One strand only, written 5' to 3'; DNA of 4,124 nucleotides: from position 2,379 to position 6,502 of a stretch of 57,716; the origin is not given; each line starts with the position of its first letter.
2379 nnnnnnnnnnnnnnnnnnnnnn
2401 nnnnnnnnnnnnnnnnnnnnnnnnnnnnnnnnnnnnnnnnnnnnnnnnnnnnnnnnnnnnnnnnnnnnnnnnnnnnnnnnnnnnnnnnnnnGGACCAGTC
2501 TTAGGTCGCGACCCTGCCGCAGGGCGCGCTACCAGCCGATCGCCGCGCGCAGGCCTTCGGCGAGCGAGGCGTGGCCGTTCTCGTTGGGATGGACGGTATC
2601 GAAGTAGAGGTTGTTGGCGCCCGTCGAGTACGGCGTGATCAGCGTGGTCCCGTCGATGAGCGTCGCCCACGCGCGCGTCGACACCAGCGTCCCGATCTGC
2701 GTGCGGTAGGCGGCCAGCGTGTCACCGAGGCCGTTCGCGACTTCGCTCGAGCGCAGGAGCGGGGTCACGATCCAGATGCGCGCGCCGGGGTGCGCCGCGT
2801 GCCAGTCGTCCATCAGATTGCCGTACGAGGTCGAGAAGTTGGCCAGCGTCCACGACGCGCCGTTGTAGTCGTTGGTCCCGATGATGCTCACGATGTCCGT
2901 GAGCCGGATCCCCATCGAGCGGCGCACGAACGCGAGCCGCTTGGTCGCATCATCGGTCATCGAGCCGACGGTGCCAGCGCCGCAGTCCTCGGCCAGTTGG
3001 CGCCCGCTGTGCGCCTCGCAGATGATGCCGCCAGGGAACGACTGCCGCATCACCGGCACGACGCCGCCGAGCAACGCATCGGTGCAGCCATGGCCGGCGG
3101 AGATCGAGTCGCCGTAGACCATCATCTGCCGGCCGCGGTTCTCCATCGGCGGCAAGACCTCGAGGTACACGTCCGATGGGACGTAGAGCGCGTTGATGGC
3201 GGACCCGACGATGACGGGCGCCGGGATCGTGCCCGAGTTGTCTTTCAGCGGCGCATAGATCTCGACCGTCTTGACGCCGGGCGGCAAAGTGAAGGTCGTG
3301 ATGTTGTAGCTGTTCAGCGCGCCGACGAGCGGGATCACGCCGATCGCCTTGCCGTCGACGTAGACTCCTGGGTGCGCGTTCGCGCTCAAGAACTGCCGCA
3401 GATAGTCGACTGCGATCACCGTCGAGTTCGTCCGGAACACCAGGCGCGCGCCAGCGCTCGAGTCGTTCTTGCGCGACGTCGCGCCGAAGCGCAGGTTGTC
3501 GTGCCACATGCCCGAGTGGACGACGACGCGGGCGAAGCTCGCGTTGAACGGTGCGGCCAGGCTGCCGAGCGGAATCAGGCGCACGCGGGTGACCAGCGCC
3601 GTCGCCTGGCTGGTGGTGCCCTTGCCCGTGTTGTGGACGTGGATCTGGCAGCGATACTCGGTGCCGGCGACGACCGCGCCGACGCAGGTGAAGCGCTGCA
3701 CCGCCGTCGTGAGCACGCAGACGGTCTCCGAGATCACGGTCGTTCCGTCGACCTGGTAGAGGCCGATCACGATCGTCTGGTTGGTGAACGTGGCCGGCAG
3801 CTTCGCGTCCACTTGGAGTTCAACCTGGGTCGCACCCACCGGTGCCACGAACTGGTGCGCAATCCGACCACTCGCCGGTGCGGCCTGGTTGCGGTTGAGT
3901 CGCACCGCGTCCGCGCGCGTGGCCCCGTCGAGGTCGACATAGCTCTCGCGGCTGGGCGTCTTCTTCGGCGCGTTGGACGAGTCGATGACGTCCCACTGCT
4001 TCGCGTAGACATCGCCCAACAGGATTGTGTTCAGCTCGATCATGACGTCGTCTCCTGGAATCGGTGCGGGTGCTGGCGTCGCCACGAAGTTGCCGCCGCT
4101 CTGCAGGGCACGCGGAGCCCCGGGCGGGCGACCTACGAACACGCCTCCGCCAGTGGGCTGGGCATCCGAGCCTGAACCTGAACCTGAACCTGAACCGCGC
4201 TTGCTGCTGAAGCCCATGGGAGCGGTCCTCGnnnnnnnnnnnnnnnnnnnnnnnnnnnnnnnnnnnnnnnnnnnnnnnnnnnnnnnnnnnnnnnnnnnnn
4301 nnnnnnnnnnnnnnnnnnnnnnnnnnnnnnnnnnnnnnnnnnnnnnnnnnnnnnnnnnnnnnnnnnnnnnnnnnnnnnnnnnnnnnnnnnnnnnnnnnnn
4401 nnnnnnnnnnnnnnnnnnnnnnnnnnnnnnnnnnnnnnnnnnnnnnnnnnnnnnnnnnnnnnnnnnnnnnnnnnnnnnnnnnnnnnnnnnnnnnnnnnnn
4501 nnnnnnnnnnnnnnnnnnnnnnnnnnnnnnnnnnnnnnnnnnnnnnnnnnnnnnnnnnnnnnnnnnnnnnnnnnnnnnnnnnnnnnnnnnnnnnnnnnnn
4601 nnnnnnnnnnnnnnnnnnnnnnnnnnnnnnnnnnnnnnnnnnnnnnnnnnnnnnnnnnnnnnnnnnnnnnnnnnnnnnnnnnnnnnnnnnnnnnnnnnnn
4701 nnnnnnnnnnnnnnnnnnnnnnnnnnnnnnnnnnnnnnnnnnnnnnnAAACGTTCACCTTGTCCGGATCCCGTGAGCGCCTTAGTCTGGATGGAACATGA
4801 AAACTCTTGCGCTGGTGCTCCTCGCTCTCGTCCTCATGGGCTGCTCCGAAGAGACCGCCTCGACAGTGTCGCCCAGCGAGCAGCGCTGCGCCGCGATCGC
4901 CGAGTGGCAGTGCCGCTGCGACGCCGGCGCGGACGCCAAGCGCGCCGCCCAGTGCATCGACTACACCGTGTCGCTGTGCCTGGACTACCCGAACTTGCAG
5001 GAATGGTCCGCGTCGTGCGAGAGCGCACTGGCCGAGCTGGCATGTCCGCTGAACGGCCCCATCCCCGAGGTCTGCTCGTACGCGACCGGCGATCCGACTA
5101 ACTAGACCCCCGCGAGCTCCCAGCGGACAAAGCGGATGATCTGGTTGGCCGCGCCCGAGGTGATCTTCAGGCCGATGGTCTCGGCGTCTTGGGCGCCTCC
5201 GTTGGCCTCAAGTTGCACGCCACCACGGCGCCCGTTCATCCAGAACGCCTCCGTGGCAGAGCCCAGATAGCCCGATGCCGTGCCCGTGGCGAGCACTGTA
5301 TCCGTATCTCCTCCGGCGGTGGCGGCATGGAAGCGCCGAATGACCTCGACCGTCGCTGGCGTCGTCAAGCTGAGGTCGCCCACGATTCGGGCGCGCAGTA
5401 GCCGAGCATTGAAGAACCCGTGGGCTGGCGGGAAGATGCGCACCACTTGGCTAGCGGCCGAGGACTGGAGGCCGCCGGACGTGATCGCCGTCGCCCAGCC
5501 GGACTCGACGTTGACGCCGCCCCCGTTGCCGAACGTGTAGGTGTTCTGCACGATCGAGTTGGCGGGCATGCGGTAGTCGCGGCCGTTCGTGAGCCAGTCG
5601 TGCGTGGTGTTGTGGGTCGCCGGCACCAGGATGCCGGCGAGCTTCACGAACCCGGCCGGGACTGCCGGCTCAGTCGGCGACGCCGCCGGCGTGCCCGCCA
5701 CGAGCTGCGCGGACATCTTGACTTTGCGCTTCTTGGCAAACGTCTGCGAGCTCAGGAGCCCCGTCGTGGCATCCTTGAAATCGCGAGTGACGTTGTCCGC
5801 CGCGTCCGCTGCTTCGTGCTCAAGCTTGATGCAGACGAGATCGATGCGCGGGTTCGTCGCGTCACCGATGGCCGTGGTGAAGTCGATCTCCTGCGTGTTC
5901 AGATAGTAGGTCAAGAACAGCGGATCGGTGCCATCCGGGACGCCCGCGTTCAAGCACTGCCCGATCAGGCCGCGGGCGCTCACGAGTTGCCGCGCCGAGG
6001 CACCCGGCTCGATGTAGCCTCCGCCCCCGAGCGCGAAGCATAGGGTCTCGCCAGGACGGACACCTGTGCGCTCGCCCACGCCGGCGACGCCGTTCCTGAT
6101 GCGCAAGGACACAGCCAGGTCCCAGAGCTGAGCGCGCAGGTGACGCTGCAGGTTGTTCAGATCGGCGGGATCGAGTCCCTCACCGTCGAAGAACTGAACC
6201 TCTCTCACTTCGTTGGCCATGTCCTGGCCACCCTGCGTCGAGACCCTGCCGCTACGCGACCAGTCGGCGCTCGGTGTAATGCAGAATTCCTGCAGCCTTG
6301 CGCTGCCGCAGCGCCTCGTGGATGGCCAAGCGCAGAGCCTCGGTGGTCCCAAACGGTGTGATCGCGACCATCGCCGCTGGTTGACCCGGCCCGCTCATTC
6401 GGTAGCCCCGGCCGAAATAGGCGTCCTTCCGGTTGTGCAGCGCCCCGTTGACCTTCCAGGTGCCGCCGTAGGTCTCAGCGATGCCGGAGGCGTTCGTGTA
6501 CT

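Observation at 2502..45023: Fourteen same-strand copies of a ~20-nt motif, (TAG)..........-SCG-RY-GCA, at a fixed distance upstream of late-gene starts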

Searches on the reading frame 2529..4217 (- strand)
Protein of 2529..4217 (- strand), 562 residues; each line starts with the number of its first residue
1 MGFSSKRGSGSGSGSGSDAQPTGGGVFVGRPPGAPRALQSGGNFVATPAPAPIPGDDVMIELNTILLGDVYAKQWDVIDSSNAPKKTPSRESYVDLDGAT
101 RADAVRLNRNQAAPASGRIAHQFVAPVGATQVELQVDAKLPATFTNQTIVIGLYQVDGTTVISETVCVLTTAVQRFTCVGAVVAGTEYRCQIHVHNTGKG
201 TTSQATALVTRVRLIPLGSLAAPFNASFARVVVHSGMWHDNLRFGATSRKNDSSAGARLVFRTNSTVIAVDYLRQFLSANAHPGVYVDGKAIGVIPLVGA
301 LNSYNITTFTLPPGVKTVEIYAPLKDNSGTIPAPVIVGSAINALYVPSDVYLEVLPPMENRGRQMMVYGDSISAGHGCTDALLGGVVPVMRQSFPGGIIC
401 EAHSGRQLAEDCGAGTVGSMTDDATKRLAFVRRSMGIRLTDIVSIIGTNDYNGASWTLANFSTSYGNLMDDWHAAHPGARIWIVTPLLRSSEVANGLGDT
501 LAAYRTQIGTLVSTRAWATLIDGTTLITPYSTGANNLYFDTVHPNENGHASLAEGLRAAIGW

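Call 8: search_protein_families(library=phrogs, proteins=[window:2529-4217:-])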
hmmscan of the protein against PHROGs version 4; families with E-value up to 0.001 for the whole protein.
window:2529-4217:- (562 aa): 1 family
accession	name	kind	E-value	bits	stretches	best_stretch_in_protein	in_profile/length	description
phrog_15881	-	tail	4.1e-05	23.6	1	442-555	427-544/554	tail protein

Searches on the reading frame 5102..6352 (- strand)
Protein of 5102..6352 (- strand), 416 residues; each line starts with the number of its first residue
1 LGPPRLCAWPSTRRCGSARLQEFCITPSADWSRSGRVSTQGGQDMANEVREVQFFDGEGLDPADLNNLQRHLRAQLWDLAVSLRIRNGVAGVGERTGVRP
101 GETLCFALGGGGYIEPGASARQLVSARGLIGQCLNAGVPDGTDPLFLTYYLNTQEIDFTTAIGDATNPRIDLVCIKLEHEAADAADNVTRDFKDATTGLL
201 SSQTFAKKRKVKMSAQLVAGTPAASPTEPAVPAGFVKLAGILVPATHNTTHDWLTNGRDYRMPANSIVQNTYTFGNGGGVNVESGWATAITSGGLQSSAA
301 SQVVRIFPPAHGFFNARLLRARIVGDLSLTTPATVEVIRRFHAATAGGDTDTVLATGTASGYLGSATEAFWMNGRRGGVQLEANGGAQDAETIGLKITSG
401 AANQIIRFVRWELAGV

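Call 8: search_protein_families(library=phrogs, proteins=[window:5102-6352:-])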
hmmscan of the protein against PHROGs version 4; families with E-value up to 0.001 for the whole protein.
window:5102-6352:- (416 aa): 1 family
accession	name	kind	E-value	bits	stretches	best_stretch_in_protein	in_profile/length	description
phrog_3398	-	head and packaging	2.3e-09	38.1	1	214-272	121-180/359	virion structural protein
